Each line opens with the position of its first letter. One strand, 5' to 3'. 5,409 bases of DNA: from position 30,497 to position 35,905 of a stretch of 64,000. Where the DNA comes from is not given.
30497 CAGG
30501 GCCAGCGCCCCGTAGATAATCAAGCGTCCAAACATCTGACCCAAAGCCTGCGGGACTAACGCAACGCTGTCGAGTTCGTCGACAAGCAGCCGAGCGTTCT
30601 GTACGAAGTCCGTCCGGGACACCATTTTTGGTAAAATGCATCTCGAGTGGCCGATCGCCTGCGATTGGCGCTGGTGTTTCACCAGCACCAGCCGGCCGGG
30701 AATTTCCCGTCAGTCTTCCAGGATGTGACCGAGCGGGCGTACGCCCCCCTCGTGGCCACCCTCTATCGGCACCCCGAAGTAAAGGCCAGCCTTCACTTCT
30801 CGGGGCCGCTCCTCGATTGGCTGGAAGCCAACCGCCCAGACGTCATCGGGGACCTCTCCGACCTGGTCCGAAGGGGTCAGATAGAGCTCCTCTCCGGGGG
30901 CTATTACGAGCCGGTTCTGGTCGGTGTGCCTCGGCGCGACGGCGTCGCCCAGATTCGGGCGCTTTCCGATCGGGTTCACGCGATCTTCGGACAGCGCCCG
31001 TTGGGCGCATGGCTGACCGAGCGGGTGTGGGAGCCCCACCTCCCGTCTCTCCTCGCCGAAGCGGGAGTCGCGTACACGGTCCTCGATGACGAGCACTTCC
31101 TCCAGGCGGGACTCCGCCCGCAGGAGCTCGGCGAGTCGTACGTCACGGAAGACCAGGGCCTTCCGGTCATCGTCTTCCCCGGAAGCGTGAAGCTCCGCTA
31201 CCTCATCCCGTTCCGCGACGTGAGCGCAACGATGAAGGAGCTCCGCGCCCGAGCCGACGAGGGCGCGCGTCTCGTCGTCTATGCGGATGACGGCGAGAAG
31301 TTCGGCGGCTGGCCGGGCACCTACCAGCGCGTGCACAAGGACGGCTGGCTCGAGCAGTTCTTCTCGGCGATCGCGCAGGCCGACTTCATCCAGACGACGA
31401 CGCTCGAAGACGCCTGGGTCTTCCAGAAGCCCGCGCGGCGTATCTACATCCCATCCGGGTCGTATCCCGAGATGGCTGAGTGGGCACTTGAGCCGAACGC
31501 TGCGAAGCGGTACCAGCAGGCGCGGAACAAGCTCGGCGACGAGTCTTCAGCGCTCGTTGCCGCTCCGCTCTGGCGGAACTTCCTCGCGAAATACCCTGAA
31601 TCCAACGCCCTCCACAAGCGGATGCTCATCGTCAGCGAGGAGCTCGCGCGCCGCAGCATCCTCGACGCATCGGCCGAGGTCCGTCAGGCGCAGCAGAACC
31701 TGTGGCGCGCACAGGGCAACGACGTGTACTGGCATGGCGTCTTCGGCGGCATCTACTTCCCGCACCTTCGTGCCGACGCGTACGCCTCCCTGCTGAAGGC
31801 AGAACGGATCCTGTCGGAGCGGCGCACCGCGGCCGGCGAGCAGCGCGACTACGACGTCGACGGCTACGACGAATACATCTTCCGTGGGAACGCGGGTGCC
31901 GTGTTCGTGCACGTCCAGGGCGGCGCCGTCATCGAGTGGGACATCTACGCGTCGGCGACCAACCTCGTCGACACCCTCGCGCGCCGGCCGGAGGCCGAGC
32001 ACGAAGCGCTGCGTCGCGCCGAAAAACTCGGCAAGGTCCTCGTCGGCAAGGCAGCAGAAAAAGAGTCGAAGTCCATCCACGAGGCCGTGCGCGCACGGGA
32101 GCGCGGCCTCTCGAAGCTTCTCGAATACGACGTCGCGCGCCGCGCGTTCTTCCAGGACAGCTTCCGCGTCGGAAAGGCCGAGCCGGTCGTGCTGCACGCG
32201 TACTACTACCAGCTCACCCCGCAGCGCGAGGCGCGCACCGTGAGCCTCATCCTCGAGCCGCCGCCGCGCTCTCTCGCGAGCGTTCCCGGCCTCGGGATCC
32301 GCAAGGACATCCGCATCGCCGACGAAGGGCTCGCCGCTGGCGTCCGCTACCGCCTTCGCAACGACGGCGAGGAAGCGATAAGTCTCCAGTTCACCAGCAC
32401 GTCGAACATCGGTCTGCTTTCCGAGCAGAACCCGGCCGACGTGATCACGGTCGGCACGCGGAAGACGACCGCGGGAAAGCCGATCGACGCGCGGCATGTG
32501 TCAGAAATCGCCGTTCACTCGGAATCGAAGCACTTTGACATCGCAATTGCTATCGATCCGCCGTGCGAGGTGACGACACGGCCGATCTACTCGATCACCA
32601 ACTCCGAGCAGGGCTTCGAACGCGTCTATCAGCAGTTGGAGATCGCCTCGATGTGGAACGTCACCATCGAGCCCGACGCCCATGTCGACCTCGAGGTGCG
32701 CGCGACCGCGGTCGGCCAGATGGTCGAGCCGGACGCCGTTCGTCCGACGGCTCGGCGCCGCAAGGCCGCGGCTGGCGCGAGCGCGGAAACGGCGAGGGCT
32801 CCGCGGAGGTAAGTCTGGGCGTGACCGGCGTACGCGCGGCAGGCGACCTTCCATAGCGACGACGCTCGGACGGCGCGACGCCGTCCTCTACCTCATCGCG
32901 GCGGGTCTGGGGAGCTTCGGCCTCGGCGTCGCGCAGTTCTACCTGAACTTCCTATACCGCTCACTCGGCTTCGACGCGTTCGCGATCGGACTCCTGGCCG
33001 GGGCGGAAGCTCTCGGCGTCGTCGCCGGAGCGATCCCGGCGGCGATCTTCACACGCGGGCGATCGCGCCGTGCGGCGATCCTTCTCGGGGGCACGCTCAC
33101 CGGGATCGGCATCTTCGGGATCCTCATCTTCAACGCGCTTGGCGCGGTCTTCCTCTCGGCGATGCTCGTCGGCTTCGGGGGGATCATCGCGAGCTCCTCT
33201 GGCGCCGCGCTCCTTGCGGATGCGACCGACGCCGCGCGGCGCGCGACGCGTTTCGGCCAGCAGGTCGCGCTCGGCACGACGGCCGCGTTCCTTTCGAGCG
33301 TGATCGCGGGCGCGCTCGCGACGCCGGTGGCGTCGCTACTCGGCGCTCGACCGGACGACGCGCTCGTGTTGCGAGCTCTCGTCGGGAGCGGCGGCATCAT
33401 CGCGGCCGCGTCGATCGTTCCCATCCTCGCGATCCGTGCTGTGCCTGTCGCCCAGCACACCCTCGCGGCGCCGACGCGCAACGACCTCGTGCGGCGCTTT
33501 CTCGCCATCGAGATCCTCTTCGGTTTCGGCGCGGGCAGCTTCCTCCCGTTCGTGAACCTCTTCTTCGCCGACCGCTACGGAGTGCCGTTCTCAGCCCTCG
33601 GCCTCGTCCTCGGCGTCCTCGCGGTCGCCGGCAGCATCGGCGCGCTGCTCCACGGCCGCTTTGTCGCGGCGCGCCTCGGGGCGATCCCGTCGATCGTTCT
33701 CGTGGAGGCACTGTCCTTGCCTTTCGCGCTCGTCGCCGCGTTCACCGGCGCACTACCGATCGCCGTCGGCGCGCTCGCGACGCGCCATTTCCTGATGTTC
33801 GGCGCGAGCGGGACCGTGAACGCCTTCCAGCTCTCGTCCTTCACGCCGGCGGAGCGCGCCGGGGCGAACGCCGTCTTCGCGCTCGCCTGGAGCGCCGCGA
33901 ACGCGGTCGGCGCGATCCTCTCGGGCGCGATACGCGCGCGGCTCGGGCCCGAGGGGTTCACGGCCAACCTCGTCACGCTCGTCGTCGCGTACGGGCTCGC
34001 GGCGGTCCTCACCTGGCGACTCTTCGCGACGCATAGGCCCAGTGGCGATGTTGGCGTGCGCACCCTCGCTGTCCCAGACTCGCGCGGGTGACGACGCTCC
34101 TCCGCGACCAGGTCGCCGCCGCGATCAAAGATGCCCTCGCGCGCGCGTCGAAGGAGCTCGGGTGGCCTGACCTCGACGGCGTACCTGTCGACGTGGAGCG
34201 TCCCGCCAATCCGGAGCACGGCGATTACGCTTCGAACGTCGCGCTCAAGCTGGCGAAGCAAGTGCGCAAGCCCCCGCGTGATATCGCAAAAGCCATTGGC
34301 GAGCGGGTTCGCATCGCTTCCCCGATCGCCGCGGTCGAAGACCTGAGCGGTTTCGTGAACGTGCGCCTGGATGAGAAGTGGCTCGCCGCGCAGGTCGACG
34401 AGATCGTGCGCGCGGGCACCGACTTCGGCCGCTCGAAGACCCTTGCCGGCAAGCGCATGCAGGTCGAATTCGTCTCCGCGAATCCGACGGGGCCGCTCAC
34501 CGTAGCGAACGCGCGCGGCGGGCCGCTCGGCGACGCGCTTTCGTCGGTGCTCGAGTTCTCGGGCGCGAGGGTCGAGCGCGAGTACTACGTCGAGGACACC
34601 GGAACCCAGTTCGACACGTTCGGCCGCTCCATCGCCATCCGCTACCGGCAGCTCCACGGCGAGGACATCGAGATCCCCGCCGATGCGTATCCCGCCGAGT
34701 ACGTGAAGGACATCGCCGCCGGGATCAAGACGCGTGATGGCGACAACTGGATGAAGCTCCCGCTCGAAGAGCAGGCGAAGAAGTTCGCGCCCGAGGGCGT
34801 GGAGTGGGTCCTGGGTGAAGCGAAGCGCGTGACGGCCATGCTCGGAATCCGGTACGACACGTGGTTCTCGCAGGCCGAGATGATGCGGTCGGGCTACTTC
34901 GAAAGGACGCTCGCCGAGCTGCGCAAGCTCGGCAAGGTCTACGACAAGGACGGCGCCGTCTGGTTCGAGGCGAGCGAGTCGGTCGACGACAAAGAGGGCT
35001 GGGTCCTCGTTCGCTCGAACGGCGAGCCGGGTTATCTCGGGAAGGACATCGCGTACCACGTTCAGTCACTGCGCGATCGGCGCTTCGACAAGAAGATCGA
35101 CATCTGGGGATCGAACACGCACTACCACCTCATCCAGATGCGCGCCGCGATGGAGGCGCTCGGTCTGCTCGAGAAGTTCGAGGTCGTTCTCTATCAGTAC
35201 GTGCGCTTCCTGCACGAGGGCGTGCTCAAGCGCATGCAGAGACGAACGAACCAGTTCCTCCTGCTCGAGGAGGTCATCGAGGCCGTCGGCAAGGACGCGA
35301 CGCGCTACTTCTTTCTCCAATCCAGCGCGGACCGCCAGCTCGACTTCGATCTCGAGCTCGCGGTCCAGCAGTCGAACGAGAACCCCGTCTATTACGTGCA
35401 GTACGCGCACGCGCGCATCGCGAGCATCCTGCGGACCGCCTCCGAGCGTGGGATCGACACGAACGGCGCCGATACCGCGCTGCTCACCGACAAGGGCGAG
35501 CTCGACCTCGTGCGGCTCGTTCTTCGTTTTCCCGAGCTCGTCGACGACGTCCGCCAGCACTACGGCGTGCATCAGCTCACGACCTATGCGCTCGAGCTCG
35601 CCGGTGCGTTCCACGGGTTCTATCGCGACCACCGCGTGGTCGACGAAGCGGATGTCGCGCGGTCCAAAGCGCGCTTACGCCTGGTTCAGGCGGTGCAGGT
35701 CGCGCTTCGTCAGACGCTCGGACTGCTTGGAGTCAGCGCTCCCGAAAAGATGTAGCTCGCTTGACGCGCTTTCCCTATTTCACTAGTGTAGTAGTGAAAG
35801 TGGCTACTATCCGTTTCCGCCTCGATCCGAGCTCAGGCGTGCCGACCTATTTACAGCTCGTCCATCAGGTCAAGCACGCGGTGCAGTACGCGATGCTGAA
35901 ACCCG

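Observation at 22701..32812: Trehalose / alpha-glucan island: SBP-permease-permease-TreT in the gene order of the Thermococcus mal/treT cluster, flanked by two GH57 enzymes, with no transporter ATPase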

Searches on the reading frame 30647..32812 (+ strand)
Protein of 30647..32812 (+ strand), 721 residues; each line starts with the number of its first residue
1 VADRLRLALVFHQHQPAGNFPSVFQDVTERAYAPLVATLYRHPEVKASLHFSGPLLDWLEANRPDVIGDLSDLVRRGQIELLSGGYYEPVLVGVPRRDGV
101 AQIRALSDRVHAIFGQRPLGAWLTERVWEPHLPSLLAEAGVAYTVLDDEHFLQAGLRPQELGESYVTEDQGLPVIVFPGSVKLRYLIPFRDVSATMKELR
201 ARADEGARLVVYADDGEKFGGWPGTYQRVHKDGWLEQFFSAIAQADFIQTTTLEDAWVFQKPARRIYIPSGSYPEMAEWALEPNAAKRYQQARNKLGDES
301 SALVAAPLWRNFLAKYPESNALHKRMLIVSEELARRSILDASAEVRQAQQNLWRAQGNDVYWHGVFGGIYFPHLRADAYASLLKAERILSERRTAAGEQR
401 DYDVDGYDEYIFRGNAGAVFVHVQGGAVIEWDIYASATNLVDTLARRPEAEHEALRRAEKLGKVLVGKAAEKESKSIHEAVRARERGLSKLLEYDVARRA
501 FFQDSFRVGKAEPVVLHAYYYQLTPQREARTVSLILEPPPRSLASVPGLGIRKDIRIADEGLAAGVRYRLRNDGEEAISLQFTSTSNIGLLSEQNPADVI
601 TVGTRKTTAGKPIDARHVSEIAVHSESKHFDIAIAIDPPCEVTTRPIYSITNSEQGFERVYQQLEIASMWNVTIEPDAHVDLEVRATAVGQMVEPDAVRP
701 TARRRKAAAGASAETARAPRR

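Call 3: search_protein_families(library=pfam, proteins=[window:30647-32812:+])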
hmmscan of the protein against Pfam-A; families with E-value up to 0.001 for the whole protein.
window:30647-32812:+ (721 aa): 3 families
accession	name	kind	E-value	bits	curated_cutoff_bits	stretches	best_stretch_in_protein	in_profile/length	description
PF03065.20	Glyco_hydro_57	-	5.1e-43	147.9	21.2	1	8-268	1-290/291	Glycosyl hydrolase family 57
PF09095.17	AmyA-gluTrfs_C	-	1e-37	130.7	22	1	401-680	1-280/284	Alpha-amylase/4-alpha-glucanotransferase, C-terminal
PF09094.16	AmyA-A_glucT_m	-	9.2e-29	100.1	27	1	308-388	2-79/80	Alpha-amylase/4-alpha-glucanotransferase, middle domain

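Call 4: search_protein_families(library=ncbifam, proteins=[window:30647-32812:+])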
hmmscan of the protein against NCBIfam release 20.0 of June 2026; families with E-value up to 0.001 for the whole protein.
window:30647-32812:+ (721 aa): 0 families

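Call 16: search_solved_structures(query=window:30647-32812:+)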
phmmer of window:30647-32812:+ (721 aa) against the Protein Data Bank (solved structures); distinct sequences matched with E-value up to 0.001: 1.
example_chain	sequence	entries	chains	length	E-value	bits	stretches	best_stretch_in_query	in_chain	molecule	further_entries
1k1w_A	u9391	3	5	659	1.5e-112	380.4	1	4-507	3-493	4-ALPHA-GLUCANOTRANSFERASE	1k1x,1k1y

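Call 43: search_solved_structures(query=window:30647-32812:+, show_alignments=1)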
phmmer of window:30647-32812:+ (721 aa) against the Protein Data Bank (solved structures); distinct sequences matched with E-value up to 0.001: 1.
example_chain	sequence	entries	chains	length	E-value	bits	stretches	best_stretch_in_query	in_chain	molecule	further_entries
1k1w_A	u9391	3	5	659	1.5e-112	380.4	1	4-507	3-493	4-ALPHA-GLUCANOTRANSFERASE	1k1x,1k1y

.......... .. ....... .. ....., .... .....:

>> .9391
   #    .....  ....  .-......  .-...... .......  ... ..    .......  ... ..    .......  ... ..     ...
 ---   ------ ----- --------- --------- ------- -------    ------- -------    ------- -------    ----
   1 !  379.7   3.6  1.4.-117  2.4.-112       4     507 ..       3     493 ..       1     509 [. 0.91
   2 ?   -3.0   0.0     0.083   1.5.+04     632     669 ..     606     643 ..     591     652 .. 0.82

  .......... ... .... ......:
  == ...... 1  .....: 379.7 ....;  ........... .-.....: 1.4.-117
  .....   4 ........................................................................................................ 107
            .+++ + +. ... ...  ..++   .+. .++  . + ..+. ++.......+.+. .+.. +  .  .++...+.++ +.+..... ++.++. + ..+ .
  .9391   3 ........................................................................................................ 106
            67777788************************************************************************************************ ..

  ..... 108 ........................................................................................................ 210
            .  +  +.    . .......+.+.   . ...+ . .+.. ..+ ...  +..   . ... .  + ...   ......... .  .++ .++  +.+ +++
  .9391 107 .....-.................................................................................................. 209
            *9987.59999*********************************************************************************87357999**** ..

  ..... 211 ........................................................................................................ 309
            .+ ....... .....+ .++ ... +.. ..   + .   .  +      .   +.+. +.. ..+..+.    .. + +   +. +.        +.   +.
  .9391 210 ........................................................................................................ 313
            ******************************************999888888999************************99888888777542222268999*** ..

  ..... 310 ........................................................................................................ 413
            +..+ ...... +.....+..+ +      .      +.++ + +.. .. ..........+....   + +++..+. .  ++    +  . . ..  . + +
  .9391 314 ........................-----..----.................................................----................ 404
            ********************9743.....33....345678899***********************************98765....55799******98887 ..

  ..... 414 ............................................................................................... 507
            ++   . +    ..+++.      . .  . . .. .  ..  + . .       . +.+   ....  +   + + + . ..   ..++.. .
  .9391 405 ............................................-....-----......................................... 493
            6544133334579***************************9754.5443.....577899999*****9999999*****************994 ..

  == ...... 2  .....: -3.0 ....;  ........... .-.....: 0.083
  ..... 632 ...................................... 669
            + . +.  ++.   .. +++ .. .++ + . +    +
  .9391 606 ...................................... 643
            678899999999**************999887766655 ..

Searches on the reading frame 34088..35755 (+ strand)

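Call 3: search_protein_families(library=pfam, proteins=[window:34088-35755:+])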
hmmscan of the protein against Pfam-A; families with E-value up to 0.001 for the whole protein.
window:34088-35755:+ (555 aa): 3 families
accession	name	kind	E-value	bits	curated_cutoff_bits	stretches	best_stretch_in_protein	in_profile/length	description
PF05746.21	DALR_1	-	7.7e-33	113.5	22.3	1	437-555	1-117/117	DALR anticodon binding domain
PF03485.21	Arg_tRNA_synt_N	-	1.9e-18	67.3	21.5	1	9-94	3-85/85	Arginyl tRNA synthetase N terminal domain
PF00750.26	tRNA-synt_1d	-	9.9e-12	44.9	23.3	1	115-399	13-297/349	tRNA synthetases class I (R), catalytic domain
